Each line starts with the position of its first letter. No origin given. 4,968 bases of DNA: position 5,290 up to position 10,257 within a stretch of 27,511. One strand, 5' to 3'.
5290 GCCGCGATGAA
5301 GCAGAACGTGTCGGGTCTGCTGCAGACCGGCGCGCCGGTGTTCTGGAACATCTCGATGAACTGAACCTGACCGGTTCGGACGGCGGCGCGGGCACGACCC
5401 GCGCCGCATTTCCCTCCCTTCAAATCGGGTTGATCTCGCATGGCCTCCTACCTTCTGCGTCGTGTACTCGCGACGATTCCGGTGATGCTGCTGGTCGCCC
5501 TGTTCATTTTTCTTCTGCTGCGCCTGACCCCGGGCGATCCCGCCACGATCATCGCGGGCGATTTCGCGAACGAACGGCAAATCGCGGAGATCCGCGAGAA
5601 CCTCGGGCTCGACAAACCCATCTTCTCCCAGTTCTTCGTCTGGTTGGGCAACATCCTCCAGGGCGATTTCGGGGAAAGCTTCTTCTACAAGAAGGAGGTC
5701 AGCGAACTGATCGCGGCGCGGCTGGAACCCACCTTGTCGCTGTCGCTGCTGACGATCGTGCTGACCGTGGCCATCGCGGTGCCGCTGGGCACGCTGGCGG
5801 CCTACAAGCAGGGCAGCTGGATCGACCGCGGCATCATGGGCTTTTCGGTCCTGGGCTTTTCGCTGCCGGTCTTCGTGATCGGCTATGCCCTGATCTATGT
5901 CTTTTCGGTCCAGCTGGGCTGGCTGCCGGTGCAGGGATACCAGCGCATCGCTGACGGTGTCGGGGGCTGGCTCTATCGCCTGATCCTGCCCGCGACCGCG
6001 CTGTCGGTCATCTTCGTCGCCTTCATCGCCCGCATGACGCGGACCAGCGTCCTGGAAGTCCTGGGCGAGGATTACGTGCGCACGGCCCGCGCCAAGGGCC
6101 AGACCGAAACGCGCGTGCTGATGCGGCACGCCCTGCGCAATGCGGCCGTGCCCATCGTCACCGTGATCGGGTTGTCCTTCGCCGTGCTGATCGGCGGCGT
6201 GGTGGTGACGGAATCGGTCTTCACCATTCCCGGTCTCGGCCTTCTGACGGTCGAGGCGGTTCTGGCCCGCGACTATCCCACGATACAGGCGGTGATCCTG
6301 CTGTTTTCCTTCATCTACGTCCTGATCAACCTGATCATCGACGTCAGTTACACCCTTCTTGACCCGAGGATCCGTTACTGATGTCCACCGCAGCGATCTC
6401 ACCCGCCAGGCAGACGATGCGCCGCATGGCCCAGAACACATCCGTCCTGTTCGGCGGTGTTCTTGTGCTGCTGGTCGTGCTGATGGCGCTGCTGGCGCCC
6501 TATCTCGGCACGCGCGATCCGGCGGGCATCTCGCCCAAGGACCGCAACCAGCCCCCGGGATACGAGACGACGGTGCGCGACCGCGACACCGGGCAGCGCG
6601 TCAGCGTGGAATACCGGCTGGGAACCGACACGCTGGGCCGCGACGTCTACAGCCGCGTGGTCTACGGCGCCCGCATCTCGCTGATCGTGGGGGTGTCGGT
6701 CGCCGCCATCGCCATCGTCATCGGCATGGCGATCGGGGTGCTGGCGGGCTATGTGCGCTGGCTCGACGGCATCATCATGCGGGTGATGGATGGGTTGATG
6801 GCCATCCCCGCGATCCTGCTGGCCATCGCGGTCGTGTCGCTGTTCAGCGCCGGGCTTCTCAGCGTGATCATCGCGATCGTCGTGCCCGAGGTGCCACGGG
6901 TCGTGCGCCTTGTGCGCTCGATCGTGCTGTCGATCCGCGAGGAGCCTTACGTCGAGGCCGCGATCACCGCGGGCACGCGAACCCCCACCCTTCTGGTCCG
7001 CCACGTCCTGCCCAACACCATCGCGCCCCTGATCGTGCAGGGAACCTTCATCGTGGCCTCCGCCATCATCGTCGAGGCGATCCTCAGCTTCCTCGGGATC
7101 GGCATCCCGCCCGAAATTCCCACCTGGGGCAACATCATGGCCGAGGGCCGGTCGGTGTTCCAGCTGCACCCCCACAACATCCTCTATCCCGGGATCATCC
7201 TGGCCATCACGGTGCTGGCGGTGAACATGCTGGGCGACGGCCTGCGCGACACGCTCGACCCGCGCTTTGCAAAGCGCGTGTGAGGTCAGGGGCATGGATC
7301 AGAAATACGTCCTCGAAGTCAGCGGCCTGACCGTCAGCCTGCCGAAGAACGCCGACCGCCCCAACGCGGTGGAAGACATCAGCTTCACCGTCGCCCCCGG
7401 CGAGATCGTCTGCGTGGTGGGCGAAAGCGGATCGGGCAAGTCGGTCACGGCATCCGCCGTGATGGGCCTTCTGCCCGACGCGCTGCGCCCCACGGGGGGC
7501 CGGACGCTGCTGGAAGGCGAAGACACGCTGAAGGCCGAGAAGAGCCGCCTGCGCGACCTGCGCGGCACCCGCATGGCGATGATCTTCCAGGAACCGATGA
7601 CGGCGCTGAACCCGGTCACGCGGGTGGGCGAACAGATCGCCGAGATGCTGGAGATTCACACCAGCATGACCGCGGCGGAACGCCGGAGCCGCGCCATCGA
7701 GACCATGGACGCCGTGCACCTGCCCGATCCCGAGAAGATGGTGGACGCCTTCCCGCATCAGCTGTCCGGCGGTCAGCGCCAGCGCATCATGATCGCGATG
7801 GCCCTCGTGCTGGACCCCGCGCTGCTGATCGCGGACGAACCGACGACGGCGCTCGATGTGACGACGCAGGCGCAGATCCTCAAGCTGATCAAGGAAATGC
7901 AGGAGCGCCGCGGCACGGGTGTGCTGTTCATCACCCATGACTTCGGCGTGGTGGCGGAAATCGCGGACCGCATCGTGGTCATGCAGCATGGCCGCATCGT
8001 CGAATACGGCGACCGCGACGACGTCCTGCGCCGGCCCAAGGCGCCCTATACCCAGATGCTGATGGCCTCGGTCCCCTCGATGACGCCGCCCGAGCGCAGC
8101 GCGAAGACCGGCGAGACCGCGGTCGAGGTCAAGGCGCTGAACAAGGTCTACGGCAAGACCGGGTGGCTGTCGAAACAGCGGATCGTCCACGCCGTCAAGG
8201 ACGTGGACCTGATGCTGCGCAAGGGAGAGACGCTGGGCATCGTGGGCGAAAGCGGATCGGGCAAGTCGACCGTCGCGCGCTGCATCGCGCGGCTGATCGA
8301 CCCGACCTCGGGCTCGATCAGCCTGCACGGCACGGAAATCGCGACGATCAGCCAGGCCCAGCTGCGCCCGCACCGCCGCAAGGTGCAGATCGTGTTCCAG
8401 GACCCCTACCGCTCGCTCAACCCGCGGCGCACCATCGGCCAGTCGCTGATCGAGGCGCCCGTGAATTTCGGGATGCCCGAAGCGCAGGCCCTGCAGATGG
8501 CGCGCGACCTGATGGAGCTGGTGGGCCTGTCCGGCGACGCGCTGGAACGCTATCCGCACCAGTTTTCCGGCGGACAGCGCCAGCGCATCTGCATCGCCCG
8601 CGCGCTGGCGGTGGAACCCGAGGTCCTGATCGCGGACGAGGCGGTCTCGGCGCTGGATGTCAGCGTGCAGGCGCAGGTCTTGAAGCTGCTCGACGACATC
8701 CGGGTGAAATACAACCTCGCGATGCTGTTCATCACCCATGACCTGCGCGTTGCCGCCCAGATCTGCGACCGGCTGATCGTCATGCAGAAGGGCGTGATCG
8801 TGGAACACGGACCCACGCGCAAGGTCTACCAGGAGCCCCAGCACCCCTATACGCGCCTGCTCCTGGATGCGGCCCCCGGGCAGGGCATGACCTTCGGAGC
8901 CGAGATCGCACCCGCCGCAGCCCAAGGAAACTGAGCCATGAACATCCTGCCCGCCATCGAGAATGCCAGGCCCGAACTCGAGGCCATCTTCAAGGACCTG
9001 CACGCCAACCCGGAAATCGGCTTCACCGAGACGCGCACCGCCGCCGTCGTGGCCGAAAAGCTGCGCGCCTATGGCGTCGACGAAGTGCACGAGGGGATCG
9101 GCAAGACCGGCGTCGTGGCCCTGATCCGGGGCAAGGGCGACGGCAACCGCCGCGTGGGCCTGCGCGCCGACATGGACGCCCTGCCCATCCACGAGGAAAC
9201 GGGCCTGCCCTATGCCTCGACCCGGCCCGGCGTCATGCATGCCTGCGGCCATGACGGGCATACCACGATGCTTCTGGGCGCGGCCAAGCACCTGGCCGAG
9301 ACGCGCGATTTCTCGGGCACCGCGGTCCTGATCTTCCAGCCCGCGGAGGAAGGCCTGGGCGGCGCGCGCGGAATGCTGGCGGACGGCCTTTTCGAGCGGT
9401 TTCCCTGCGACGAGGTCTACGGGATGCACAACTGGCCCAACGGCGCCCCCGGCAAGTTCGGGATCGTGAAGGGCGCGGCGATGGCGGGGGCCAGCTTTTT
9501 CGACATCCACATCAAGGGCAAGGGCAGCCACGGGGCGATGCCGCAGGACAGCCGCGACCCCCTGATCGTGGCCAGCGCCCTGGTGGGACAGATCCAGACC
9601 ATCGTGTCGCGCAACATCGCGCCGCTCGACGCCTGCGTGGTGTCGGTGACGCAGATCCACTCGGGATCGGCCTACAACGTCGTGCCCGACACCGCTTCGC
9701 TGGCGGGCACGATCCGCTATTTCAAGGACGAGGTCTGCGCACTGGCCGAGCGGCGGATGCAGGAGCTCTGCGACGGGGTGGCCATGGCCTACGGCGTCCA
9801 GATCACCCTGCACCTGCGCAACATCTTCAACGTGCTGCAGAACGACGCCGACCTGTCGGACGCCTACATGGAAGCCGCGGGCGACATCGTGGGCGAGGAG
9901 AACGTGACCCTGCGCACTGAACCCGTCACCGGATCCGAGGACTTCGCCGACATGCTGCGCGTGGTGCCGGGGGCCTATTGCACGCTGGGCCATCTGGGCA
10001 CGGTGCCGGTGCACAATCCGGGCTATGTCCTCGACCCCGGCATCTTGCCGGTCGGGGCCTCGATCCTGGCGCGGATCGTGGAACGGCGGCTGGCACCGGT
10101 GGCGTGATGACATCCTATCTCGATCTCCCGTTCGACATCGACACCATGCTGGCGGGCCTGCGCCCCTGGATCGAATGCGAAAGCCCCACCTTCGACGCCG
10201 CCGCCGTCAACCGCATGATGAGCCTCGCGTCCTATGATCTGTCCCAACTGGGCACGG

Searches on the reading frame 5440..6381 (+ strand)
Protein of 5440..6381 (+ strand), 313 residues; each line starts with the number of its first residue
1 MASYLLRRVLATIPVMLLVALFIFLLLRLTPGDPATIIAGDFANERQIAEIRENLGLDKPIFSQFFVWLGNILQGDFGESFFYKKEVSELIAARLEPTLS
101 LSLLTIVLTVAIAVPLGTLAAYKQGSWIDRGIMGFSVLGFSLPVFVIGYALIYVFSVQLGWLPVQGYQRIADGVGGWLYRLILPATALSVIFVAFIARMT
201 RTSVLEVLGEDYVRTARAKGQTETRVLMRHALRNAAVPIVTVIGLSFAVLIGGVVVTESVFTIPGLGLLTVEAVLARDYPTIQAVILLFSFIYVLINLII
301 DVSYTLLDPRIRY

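Call 15: search_protein_families(library=pfam, proteins=[window:5440-6381:+], max_evalue=0.00001)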
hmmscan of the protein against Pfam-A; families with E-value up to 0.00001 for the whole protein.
window:5440-6381:+ (313 aa): 2 families
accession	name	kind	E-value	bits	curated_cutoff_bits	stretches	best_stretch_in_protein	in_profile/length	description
PF00528.27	BPD_transp_1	-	6.2e-44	150.4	26.4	1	113-312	1-183/184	Binding-protein-dependent transport system inner membrane component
PF19300.4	BPD_transp_1_N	-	7.8e-18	65.2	23.8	1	1-101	1-113/114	Binding-prot-dependent transport system membrane comp, N-term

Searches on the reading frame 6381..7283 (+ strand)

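Call 15: search_protein_families(library=pfam, proteins=[window:6381-7283:+], max_evalue=0.00001)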
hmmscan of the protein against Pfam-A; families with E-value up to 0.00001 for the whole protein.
window:6381-7283:+ (300 aa): 2 families
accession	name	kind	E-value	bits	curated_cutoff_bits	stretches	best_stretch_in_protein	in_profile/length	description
PF00528.27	BPD_transp_1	-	4.5e-25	88.9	26.4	1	115-297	1-183/184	Binding-protein-dependent transport system inner membrane component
PF12911.12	OppC_N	-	1.7e-09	37.8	23.9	1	7-59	1-53/53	N-terminal TM domain of oligopeptide transport permease C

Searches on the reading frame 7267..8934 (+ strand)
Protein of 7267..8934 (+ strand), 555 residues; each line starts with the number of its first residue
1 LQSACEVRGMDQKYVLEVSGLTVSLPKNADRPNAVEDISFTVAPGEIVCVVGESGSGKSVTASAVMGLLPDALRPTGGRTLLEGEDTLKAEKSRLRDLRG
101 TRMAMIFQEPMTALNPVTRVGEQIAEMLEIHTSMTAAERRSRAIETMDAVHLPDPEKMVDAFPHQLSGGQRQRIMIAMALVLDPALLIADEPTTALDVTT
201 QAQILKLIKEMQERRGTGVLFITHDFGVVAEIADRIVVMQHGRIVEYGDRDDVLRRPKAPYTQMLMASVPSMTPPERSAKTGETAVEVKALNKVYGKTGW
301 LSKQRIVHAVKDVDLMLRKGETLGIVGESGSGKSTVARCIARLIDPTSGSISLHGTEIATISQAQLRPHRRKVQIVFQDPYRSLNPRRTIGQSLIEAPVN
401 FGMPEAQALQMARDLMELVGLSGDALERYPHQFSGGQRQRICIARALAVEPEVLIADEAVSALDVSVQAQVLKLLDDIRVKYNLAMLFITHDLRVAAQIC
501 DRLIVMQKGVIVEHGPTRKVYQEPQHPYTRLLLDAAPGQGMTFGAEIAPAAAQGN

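Call 15: search_protein_families(library=pfam, proteins=[window:7267-8934:+], max_evalue=0.00001)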
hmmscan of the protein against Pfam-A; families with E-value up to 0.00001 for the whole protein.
window:7267-8934:+ (555 aa): 9 families
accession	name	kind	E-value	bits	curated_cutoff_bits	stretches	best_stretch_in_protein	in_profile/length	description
PF00005.33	ABC_tran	-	1e-63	214.4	25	2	310-460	1-136/137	ABC transporter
PF08352.17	oligo_HPY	-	9.9e-18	64.7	27.1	1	245-283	1-41/65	Oligopeptide/dipeptide transporter, C-terminal region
PF02463.25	SMC_N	-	2.2e-11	44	40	0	46-239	25-211/220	RecF/RecN/SMC N terminal domain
PF13304.12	AAA_21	-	2.1e-10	41.6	27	0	164-226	236-300/304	AAA domain, putative AbiEii toxin, Type IV TA system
PF13191.12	AAA_16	-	3.5e-09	37.8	32.6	0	321-365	25-73/167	AAA ATPase domain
PF13401.12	AAA_22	-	7.2e-09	36.5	27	0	325-489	10-121/130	AAA domain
PF01078.27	Mg_chelatase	-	1.6e-07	31.4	20.3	0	323-392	25-93/207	Magnesium chelatase, subunit ChlI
PF13555.12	AAA_29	-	1.2e-06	28.6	27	0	316-347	18-49/61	P-loop containing region of AAA domain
PF00158.32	Sigma54_activat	-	2.8e-06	27.5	20.2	0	303-345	5-47/168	Sigma-54 interaction domain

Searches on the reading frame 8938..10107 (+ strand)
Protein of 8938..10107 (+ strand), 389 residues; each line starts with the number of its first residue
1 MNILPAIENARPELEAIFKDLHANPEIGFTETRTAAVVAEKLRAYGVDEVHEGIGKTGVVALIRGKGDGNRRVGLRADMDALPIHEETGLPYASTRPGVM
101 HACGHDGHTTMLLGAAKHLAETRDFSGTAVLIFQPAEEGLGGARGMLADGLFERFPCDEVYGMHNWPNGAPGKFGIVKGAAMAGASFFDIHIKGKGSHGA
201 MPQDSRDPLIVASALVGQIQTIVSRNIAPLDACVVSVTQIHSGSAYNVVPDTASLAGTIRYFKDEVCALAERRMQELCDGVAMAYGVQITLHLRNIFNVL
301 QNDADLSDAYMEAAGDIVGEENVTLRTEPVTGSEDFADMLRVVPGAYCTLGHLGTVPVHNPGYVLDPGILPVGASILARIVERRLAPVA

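Call 15: search_protein_families(library=pfam, proteins=[window:8938-10107:+], max_evalue=0.00001)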
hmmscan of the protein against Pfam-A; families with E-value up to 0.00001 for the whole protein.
window:8938-10107:+ (389 aa): 2 families
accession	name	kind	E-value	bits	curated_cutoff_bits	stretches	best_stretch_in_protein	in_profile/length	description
PF01546.33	Peptidase_M20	-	1.3e-42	146.5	24.6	1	75-382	2-205/206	Peptidase family M20/M25/M40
PF07687.19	M20_dimer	-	6.7e-09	36.1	21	1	184-264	5-85/107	Peptidase dimerisation domain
